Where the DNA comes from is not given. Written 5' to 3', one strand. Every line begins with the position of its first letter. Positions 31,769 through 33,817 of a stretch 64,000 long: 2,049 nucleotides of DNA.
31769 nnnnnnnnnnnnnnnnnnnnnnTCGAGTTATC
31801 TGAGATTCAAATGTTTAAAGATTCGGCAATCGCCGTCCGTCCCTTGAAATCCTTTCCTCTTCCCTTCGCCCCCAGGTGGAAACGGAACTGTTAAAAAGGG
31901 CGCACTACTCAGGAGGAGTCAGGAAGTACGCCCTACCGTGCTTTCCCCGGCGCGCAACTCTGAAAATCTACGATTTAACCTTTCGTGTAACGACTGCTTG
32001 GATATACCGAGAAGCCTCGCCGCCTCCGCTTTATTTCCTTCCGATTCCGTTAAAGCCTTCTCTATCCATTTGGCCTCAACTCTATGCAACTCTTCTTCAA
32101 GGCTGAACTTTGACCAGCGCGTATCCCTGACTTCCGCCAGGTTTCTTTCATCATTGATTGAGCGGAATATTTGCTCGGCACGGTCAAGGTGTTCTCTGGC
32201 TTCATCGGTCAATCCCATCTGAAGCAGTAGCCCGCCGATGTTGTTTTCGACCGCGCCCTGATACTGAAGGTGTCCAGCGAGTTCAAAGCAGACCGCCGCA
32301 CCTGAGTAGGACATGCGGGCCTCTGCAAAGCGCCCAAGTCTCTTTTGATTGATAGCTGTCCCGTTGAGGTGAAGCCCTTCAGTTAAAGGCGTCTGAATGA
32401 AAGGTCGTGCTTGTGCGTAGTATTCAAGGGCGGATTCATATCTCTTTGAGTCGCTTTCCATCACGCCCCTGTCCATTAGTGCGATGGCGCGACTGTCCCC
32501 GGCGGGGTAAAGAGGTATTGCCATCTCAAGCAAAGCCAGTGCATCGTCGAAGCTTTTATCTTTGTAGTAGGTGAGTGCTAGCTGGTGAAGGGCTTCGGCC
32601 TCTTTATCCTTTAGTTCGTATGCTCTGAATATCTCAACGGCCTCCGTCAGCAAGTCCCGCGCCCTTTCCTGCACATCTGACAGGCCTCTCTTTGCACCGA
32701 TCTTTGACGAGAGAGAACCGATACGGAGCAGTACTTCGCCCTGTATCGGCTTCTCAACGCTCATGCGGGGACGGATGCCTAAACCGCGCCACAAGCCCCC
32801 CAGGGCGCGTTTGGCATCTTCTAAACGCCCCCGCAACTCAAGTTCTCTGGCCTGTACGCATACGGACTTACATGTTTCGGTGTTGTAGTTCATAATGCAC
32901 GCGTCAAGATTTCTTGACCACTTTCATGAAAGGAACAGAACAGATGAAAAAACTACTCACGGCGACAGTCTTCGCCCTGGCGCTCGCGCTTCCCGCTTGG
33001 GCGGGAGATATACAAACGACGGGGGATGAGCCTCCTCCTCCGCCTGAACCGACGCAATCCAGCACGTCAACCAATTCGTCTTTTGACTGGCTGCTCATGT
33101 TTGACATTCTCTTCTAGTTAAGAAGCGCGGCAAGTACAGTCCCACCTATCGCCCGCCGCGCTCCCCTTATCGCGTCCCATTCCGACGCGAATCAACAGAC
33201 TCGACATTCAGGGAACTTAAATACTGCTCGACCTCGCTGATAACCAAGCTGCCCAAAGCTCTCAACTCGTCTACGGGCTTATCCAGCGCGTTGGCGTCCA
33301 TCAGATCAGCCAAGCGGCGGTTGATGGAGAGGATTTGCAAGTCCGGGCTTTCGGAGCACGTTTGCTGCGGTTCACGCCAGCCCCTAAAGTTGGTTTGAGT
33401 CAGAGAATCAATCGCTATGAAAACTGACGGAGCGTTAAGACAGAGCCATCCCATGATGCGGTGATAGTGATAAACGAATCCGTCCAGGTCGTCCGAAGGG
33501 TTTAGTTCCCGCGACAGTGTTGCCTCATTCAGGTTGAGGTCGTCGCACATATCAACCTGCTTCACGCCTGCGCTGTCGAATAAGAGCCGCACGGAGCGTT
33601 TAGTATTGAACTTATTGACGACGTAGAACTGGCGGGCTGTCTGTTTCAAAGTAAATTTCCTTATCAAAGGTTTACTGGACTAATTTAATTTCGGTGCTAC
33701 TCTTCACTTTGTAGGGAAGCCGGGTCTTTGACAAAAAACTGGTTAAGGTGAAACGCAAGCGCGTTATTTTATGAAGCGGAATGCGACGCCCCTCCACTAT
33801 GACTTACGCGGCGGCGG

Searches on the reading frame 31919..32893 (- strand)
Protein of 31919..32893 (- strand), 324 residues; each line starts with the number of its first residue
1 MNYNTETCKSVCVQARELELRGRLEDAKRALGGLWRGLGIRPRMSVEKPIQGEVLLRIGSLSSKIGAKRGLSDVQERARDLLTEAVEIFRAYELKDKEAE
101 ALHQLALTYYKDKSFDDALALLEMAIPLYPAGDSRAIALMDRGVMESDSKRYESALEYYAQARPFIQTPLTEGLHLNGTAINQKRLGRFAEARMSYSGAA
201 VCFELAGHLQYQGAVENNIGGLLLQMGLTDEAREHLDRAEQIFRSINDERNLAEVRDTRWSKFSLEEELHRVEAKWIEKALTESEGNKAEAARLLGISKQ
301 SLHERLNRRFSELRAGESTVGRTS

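Call 27: search_protein_families(library=pfam, proteins=[window:31919-32893:-], max_evalue=0.001)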
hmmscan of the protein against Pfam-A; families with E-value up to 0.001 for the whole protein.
window:31919-32893:- (324 aa): 9 families
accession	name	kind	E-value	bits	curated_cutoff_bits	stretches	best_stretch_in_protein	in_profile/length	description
PF13424.12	TPR_12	-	2e-15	57.2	30.1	3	77-130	21-76/77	Tetratricopeptide repeat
PF00515.34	TPR_1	-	6.6e-11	42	27.8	0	99-130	1-32/34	Tetratricopeptide repeat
PF02954.25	HTH_8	-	3.2e-10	40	22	1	271-308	4-41/42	Bacterial regulatory protein, Fis family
PF07719.23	TPR_2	-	2.8e-07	30.6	27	0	99-127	1-29/34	Tetratricopeptide repeat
PF13374.12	TPR_10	-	4.3e-06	27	27.5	0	99-129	2-32/42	Tetratricopeptide repeat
PF13181.12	TPR_8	-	8.3e-05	22.9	25.7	0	217-242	5-30/34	Tetratricopeptide repeat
PF04212.24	MIT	-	0.00015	22.2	30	0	134-162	2-30/66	MIT (microtubule interacting and transport) domain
PF13428.12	TPR_14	-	0.00063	20.6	23.5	0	100-131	2-33/44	Tetratricopeptide repeat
PF14938.12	SNAP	-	0.00075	19.5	25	0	76-162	52-141/282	Soluble NSF attachment protein, SNAP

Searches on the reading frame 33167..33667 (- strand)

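Call 3: search_protein_families(library=pfam, proteins=[window:33167-33667:-], max_evalue=1)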
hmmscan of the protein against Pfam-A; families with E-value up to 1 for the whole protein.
window:33167-33667:- (166 aa): 1 family
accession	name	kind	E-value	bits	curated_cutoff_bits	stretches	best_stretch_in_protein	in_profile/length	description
PF18375.7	CDH1_2_SANT_HL1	-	0.16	13.1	34.4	1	123-161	30-68/91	CDH1/2 SANT-Helical linker 1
